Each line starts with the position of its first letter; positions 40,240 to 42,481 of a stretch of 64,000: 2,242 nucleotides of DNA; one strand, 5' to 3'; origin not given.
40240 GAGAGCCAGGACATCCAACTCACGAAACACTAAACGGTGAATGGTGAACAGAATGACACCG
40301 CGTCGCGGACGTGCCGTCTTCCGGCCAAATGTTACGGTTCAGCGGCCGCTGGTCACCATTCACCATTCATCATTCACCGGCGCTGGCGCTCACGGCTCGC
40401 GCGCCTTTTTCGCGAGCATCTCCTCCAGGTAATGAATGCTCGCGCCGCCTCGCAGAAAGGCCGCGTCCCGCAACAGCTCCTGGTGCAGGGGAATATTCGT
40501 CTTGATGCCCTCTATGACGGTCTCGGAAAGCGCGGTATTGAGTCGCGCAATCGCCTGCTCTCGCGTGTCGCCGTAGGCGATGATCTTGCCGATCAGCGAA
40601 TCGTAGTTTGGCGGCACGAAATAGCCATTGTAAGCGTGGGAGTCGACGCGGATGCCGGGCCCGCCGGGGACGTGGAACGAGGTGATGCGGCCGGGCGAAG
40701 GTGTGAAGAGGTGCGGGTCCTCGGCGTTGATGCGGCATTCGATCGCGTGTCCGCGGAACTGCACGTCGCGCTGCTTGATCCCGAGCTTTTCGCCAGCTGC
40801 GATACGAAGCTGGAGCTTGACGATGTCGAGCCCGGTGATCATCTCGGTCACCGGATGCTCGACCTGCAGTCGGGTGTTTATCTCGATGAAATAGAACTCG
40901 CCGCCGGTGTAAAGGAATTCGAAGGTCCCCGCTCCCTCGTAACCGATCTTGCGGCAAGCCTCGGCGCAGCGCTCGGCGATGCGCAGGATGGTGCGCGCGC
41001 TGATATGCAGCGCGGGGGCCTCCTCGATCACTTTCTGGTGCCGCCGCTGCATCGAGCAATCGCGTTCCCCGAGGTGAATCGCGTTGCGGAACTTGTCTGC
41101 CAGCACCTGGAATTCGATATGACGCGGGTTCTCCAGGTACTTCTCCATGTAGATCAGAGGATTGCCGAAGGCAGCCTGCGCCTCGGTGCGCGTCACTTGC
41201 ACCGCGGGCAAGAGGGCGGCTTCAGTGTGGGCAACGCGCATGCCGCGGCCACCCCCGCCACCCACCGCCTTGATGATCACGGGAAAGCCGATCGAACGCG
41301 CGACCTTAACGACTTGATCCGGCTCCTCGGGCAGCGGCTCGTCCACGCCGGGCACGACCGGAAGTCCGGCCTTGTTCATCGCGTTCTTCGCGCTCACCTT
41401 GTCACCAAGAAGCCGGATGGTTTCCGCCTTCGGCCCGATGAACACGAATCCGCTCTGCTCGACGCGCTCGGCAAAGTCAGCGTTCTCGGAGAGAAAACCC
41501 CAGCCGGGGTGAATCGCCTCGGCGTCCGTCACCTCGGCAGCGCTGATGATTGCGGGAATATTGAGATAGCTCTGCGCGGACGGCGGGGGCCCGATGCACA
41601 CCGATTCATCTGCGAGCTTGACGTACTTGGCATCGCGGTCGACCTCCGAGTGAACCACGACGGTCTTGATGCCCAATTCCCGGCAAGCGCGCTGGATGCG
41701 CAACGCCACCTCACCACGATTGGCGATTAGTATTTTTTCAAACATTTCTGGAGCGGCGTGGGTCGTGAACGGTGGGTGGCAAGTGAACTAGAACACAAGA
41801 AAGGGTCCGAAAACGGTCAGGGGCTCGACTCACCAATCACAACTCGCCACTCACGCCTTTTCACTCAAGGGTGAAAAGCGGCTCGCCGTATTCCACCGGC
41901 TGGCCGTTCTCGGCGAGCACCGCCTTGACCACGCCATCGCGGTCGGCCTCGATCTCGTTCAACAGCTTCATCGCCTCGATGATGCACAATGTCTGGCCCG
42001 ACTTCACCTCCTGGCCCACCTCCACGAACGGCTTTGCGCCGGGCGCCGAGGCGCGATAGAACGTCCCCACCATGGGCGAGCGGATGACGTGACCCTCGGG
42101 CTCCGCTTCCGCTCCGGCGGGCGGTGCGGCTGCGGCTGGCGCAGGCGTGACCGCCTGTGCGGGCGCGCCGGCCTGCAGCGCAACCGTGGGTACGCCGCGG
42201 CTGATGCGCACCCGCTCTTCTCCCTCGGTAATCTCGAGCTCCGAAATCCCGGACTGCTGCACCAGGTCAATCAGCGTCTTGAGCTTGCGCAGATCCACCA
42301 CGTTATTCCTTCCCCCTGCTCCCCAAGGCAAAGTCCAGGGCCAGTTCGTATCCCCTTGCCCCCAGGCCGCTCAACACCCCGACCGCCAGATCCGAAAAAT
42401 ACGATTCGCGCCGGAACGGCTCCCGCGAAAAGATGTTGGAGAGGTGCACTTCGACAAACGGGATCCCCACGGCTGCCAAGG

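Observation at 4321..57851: Intergenic spacers carry paired, mutually complementary short tandem-repeat arrays (mostly 7-bp period)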

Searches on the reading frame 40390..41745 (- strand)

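Call 48: search_protein_families(library=ncbifam, proteins=[window:40390-41745:-], max_evalue=0.00001)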
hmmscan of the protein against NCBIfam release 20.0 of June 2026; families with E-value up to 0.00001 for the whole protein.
window:40390-41745:- (451 aa): 26 families (the best 25 are shown)
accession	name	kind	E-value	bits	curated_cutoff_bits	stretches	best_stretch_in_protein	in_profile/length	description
NF006367.0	PRK08591.1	subfamily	5.1e-225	747.4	597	1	1-447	1-448/451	acetyl-CoA carboxylase biotin carboxylase subunit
TIGR00514.1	accC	equivalog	8.3e-214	710.5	626.5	1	1-446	1-447/449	acetyl-CoA carboxylase biotin carboxylase subunit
NF006406.0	PRK08654.1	equivalog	1.2e-194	647.5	739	1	1-443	1-443/499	acetyl-CoA carboxylase biotin carboxylase subunit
NF004085.0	PRK05586.1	equivalog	3e-181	603.2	723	1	1-446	1-447/448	acetyl-CoA carboxylase biotin carboxylase subunit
NF006286.0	PRK08462.1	equivalog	2.6e-174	580.3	740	1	3-442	5-443/445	acetyl-CoA carboxylase biotin carboxylase subunit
NF009471.0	PRK12833.1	equivalog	3.7e-172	573.1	686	1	3-448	6-452/467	acetyl-CoA carboxylase biotin carboxylase subunit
NF009554.0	PRK12999.1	equivalog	7.4e-170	567.2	965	1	1-442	4-454/1147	pyruvate carboxylase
NF005525.0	PRK07178.1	equivalog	1.1e-158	528.7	768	1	1-441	1-440/471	acetyl-CoA carboxylase biotin carboxylase subunit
NF006287.0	PRK08463.1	equivalog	3.6e-149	497.6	775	1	1-445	1-446/479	acetyl-CoA carboxylase subunit A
TIGR01235.1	pyruv_carbox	equivalog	3.8e-149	498.2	1114.45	1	4-441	1-449/1143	pyruvate carboxylase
TIGR02712.1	urea_carbox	equivalog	5.5e-144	481.4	1303.85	1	2-445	1-444/1201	urea carboxylase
TIGR01369.1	CPSaseII_lrg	equivalog_domain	1.6e-15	55.9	1027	1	90-326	644-874/1052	carbamoyl-phosphate synthase (glutamine-hydrolyzing) large subunit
NF003671.0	PRK05294.1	equivalog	2.8e-13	48.4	599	1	90-324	641-869/1058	carbamoyl-phosphate synthase large subunit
TIGR01205.1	D_ala_D_alaTIGR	subfamily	3.1e-09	36.2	245.65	1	96-291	87-285/318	D-alanine--D-alanine ligase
NF002378.0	PRK01372.1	subfamily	4.5e-09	35.4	243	1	115-291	100-269/305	D-alanine--D-alanine ligase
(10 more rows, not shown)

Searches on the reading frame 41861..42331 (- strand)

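Call 48: search_protein_families(library=ncbifam, proteins=[window:41861-42331:-], max_evalue=0.00001)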
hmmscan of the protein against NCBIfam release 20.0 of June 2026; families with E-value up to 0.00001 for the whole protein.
window:41861-42331:- (156 aa): 16 families
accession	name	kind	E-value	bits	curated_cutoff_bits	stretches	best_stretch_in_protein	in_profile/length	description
TIGR00531.1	BCCP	equivalog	1.9e-52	177.9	115.2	1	12-156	1-155/156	acetyl-CoA carboxylase biotin carboxyl carrier protein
NF005457.0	PRK07051.1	equivalog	2.2e-22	79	87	1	81-156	4-79/80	acetyl-CoA carboxylase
NF006761.0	PRK09282.1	domain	4.7e-20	71.6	402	1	50-155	491-589/591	pyruvate carboxylase subunit B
NF004173.0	PRK05641.1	equivalog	5.1e-20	72.6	199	1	48-155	53-152/153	putative acetyl-CoA carboxylase biotin carboxyl carrier protein subunit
NF005117.0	PRK06549.1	equivalog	1.7e-15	57.8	159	1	14-155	2-129/130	acetyl-CoA carboxylase biotin carboxyl carrier protein subunit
NF047903.1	MmDecMmdC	equivalog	3.7e-14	53.3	200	1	51-154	31-130/132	methylmalonyl-CoA decarboxylase subunit gamma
NF010643.0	PRK14040.1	subfamily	2.7e-12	46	892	1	50-155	493-594/595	oxaloacetate decarboxylase subunit alpha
TIGR01108.1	oadA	equivalog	2.8e-10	39.3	756.5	1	31-150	476-580/582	sodium-extruding oxaloacetate decarboxylase subunit alpha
NF009554.0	PRK12999.1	equivalog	2.8e-10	38.7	965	1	94-155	1082-1145/1147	pyruvate carboxylase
TIGR02712.1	urea_carbox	equivalog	7e-10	37.3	1303.85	1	74-155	1126-1200/1201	urea carboxylase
TIGR01235.1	pyruv_carbox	equivalog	2.4e-08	32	1114.45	1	100-155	1087-1142/1143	pyruvate carboxylase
NF006079.0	PRK08225.1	equivalog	2.5e-08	33.8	95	1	102-156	16-70/70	acetyl-CoA carboxylase biotin carboxyl carrier protein subunit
NF010645.0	PRK14042.1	equivalog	1.7e-07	30.4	1182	1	102-153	540-591/596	pyruvate carboxylase subunit B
TIGR01348.1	PDHac_trf_long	equivalog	5.5e-07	28.5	552.1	1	44-155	118-228/587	dihydrolipoyllysine-residue acetyltransferase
NF004547.1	PRK05889.1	equivalog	8.7e-07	29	75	1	102-151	17-66/71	biotin/lipoyl-binding carrier protein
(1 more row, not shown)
